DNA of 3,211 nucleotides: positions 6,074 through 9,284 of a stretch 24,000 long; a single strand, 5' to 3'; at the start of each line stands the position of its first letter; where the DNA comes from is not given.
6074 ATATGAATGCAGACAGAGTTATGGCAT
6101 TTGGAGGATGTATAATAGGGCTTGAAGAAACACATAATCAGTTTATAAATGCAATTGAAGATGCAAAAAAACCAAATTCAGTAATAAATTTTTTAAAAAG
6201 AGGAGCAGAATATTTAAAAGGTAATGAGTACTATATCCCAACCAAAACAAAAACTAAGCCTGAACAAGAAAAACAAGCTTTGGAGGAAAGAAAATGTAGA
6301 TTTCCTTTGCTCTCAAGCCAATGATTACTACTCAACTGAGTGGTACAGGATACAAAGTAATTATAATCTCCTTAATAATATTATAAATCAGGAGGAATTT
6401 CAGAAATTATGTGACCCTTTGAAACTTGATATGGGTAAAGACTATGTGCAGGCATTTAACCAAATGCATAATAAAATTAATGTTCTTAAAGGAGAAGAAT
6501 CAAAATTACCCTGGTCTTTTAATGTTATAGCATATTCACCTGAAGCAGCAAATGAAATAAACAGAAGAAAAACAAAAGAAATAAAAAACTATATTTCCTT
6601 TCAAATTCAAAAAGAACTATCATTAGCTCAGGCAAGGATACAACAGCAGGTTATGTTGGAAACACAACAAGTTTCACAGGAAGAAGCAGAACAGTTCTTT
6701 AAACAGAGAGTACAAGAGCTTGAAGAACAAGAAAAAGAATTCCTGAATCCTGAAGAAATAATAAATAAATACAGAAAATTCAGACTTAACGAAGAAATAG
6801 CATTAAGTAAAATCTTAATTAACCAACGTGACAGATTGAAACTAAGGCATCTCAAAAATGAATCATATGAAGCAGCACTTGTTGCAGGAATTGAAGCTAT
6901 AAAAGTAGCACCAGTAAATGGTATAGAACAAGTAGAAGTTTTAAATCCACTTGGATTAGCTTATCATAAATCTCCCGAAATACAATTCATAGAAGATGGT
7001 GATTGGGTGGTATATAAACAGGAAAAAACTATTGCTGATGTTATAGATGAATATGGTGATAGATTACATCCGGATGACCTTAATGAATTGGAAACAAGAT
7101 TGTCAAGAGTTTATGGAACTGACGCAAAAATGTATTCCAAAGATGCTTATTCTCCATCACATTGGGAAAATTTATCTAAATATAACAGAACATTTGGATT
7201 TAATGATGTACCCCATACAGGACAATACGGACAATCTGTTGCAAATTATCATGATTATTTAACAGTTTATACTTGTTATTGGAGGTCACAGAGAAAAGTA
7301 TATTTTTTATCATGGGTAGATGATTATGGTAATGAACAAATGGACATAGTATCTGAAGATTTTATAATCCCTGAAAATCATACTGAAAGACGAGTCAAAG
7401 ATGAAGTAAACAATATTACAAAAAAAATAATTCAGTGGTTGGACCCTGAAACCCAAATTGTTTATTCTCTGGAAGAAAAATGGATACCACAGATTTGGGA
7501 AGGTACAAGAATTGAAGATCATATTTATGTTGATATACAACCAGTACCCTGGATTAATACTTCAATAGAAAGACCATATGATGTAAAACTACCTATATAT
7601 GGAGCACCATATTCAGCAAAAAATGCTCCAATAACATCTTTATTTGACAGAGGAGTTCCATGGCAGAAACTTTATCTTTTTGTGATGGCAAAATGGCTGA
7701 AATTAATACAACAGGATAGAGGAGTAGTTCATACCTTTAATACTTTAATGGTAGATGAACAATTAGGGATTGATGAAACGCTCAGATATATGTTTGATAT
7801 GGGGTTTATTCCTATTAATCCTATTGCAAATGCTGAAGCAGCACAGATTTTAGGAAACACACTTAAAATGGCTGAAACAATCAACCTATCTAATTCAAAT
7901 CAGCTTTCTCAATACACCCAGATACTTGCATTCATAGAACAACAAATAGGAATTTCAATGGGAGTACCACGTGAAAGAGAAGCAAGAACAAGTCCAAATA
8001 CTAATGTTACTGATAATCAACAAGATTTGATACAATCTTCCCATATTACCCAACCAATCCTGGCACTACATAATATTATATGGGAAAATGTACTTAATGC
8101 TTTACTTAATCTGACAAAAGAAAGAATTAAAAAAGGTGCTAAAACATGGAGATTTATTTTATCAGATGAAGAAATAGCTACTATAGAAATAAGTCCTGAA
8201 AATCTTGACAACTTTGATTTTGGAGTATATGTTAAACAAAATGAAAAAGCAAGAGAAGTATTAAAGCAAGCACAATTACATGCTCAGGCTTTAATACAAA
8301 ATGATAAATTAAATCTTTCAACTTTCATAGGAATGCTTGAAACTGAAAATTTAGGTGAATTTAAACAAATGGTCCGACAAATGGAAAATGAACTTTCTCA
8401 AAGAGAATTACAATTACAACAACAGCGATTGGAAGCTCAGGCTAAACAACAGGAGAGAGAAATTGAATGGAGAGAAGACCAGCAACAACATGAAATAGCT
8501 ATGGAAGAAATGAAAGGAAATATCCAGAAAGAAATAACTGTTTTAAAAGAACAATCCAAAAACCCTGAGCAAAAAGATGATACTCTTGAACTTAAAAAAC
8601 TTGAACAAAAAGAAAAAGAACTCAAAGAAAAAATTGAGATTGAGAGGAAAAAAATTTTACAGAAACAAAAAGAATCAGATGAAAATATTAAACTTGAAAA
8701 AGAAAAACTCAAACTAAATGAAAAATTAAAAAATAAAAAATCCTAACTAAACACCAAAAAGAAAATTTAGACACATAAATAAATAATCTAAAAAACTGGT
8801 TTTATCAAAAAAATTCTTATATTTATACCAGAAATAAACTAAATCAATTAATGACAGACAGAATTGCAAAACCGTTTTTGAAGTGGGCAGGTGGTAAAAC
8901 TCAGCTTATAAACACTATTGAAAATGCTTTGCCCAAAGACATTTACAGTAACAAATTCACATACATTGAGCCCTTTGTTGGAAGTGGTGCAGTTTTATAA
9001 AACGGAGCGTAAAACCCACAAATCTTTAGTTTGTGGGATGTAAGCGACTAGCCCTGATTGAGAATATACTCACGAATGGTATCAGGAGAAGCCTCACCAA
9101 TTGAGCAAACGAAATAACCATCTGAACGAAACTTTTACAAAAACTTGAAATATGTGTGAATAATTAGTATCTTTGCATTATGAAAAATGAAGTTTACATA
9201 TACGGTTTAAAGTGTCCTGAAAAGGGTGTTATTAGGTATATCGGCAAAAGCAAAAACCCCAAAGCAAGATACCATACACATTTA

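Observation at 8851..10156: Nested selfish elements: an intact GIY-YIG homing endonuclease gene inside a gutted IS200/IS605 element inside a truncated dam gene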

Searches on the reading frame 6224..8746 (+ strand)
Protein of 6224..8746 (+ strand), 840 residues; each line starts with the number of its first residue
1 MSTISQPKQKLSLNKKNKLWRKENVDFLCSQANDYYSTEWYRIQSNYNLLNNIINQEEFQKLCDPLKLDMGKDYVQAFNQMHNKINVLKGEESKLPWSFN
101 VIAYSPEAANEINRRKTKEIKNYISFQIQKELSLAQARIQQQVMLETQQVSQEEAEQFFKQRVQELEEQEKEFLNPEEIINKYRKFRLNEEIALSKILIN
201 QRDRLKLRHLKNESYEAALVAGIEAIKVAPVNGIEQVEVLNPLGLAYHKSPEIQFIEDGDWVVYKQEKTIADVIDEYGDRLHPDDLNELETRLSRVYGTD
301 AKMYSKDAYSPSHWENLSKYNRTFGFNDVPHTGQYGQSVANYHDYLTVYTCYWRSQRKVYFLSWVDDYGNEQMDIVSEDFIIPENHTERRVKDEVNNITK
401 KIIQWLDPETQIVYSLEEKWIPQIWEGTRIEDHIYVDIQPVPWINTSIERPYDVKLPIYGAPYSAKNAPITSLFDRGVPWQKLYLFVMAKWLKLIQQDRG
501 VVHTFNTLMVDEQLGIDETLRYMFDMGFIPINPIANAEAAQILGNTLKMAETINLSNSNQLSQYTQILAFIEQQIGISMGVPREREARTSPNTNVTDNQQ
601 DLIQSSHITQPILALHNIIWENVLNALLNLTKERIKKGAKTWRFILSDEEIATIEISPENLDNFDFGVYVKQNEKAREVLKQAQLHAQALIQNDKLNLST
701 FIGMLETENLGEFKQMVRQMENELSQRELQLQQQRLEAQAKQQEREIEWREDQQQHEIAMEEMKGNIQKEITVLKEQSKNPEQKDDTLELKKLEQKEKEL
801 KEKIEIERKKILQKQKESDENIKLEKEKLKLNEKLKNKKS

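Call 12: search_dna_similar(query=window:6224-8746:+, collection=phages, mode=protein, max_rows=15)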
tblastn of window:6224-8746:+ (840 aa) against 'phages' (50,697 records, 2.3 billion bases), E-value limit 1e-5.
Records with a match: 120; places in all: 121; records where one place covers at least 80% of the query: 108.
Best place of each record, by identity: <60% 120.
By first word of the organism name: uncultured 43; Bacteroides 30; Flavobacterium 29; Bacteriophage 5; Dulem 2; IAS 2; Cellulophaga 2; Azobacteroides 2; bajarodcaudo 1; Bohxovirus 1; and 3 more.
By host as written in the record: - 50; Bacteroides intestinalis DSM 108646 25; Flavobacterium psychrophilum 950106-1/1 12; Flavobacterium psychrophilum 020612-2/1 3; Flavobacterium psychrophilum strain FPS-D10 3; Flavobacterium psychrophilum FPS-D15 2; Flavobacterium psychrophilum FPS-D10 2; Flavobacterium psychrophilum strain FPS-D15 2; and 15 more.
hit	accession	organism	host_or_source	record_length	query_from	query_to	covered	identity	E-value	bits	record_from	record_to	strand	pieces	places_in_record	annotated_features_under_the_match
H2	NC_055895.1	uncultured phage cr7_1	human feces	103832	20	720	83%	27.4%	4e-54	210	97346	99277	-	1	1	portal protein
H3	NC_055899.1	uncultured phage cr124_1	human feces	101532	20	720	83%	27.0%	4e-52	204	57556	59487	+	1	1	portal protein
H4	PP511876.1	Dulem virus 42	Propithecus coquereli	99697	20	721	84%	26.8%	9e-58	221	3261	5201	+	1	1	portal protein (x2) | hypothetical protein (x3)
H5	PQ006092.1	bajarodcaudo virus 1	Chaetodipus spinatus feces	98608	20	724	84%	26.1%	2e-44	180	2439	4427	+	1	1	portal protein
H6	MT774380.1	uncultured phage cr1_1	human feces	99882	20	722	84%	26.1%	4e-43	176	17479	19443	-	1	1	portal protein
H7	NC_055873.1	uncultured phage cr1_1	human feces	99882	20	722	84%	26.1%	4e-43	176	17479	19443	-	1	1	portal protein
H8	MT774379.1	uncultured phage cr118_1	human feces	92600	20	723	82%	26.6%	2e-35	221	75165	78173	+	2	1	portal protein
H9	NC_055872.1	uncultured phage cr118_1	human feces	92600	20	723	82%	26.6%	2e-35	221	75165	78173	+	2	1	portal protein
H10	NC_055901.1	uncultured phage cr130_1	Rhesus macaque feces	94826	20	721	84%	25.5%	9e-51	200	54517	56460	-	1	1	portal protein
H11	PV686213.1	Bohxovirus sp. 'endotrachealis'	endotracheal aspirate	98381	20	721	84%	25.5%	1e-45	184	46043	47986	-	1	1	hypothetical protein (x4)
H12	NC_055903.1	uncultured phage cr272_1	pig feces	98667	20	698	81%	26.2%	7e-53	206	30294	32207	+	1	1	portal protein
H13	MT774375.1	uncultured phage cr50_1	human feces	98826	20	722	84%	25.3%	1e-47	190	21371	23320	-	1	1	portal protein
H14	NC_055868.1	uncultured phage cr50_1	human feces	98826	20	722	84%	25.3%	1e-47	190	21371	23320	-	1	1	portal protein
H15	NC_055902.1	uncultured phage cr131_1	Rhesus macaque feces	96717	20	721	84%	25.2%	3e-50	198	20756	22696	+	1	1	portal protein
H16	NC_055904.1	uncultured phage cr273_1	pig feces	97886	20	698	81%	26.1%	1e-52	206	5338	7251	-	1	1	portal protein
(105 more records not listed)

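Call 24: find_related_loci(query=window:6224-8743:+, collection=viral_contigs, flank=6000)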
Query window:6224-8743:+ (840 aa) in viral_contigs; peptide patterns used: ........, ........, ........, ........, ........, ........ (x = any residue, [..] = any of these).
50 stretches matched a pattern; 49 encode a relative of the query (tblastn E <= 1e-3); 49 distinct loci.
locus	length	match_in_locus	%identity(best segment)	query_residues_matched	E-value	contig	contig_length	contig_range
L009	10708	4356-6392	27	7-748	1e-65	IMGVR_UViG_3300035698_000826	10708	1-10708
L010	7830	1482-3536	24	2-742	4e-59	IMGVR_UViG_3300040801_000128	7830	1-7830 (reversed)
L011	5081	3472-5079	27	7-607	1e-53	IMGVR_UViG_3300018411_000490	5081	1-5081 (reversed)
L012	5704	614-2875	23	1-840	1e-48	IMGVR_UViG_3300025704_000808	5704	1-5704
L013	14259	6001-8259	23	1-839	5e-47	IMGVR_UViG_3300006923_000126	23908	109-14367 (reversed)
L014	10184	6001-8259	23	1-839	5e-47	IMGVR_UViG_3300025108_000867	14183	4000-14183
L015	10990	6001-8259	24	1-839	2e-47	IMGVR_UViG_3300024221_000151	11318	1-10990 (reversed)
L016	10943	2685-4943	24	1-839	2e-47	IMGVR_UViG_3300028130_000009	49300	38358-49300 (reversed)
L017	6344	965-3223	23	1-839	5e-47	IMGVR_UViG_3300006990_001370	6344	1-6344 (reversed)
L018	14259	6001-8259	23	1-839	7e-47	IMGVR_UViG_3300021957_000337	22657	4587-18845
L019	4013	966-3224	24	1-839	6e-47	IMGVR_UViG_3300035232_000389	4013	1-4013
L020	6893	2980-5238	23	1-839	1e-46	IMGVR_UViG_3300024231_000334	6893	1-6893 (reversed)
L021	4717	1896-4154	23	1-839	9e-47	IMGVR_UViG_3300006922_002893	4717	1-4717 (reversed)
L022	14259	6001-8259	23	1-839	1e-46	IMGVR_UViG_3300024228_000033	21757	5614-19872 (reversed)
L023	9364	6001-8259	23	1-839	1e-46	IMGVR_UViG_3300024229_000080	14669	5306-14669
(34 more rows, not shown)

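Call 35: find_encoding_contigs(protein=window:6224-8743:+, flank=5000, max_places=8)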
Protein window:6224-8743:+ (840 aa): no gene with exactly this product is on record in the collection.

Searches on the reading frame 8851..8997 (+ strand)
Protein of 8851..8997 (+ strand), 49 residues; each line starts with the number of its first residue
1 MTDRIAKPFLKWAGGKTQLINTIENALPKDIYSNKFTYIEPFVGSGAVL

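Call 4: search_protein_families(library=pfam, proteins=[window:8851-8997:+], max_evalue=10)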
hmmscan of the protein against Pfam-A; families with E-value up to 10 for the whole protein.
seq(49 aa): 2 families
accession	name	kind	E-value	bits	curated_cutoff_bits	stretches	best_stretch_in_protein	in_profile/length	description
PF02086.21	MethyltransfD12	-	9.4e-10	39.1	22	1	12-48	1-34/253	D12 class N6 adenine-specific DNA methyltransferase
PF07693.20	KAP_NTPase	-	0.036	13.7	20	1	11-46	28-63/293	KAP family P-loop domain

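Call 36: find_encoding_contigs(protein=window:8851-8997:+, flank=5000, max_places=8)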
Protein window:8851-8997:+ (49 aa): no gene with exactly this product is on record in the collection.

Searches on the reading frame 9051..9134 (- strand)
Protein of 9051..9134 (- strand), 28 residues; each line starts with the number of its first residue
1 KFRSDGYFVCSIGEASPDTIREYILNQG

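Call 4: search_protein_families(library=pfam, proteins=[window:9051-9134:-], max_evalue=10)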
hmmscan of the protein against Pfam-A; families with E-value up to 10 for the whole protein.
seq(28 aa): 1 family
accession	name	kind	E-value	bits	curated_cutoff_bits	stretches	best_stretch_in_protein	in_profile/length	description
PF01797.21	Y1_Tnp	-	0.00023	21.7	23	1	4-27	98-121/121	Transposase IS200 like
